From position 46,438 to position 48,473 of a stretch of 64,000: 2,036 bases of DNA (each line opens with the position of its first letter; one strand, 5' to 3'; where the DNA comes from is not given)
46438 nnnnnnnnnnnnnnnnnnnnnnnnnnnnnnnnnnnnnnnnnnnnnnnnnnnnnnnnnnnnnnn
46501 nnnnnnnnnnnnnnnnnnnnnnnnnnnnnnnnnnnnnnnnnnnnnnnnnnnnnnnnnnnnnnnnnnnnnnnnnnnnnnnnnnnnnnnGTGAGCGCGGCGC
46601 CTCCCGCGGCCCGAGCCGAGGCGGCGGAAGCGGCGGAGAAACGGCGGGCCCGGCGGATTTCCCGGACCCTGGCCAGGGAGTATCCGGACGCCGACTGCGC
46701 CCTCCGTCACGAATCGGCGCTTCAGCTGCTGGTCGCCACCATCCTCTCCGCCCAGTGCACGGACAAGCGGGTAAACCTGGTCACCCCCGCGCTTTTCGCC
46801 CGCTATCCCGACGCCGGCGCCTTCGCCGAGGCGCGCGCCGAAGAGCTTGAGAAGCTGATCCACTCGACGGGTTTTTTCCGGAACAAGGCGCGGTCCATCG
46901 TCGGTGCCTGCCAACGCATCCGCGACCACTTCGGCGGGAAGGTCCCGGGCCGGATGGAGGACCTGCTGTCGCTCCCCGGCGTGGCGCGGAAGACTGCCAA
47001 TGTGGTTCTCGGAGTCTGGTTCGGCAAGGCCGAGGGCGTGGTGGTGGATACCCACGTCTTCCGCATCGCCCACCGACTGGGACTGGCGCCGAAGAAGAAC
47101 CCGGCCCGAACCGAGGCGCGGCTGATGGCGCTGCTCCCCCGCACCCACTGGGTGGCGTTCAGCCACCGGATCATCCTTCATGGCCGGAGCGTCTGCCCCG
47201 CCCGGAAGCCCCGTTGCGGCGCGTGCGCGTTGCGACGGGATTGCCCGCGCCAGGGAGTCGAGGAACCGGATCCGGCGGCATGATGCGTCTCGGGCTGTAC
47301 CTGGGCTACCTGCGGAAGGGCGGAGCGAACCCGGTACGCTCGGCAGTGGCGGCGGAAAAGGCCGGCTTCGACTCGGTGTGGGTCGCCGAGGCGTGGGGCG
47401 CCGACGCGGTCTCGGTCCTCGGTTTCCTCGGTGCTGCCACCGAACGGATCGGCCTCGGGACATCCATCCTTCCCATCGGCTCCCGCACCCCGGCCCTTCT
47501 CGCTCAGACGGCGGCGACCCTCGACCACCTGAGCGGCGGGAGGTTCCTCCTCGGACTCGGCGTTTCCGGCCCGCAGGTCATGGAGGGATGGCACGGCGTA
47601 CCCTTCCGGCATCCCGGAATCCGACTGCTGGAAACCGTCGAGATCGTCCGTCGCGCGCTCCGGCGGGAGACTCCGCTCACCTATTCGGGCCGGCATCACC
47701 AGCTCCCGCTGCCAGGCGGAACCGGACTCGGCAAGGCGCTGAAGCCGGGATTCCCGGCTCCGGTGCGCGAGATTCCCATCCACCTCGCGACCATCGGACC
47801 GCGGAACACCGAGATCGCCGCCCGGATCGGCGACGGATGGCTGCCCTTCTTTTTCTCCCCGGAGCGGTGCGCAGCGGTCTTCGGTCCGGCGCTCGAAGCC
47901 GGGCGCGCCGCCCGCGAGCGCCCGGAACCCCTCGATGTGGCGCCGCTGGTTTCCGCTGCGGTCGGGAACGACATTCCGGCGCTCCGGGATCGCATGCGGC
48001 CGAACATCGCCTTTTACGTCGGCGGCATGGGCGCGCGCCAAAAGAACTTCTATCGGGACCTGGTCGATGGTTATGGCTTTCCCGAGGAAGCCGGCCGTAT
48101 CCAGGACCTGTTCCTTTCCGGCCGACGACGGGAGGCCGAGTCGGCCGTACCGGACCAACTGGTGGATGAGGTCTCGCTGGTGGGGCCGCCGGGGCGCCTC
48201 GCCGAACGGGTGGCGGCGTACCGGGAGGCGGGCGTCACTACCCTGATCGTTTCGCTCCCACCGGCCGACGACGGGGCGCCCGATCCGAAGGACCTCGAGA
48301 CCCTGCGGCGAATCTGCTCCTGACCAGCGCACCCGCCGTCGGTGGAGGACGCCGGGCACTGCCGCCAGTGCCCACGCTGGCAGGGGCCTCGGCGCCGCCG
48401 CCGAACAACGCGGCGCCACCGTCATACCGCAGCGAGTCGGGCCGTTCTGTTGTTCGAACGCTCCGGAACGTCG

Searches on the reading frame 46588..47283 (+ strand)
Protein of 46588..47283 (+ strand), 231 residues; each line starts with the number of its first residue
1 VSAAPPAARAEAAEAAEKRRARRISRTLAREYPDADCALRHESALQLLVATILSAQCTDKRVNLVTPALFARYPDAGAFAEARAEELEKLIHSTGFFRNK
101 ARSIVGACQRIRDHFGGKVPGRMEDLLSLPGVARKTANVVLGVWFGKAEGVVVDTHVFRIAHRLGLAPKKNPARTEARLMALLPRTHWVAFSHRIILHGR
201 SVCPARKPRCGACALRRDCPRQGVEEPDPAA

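Call 45: search_protein_families(library=pfam, proteins=[window:46588-47283:+], max_evalue=0.00001)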
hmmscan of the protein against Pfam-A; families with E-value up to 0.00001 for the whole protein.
window:46588-47283:+ (231 aa): 2 families
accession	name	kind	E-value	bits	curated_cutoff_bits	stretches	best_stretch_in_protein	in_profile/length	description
PF00730.31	HhH-GPD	-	4.2e-25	88.6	26.2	1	49-184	1-107/108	HhH-GPD superfamily base excision DNA repair protein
PF00633.29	HHH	-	4.2e-06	26.8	24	0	115-141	2-28/30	Helix-hairpin-helix motif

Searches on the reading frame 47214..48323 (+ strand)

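Call 7: search_protein_families(library=pfam, proteins=[window:47214-48323:+], max_evalue=0.1)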
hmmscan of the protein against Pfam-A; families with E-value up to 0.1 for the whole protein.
window:47214-48323:+ (369 aa): 1 family
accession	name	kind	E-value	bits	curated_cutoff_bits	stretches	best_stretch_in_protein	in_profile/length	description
PF00296.26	Bac_luciferase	-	1.8e-79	267.8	27.9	1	40-342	25-313/314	Luciferase-like monooxygenase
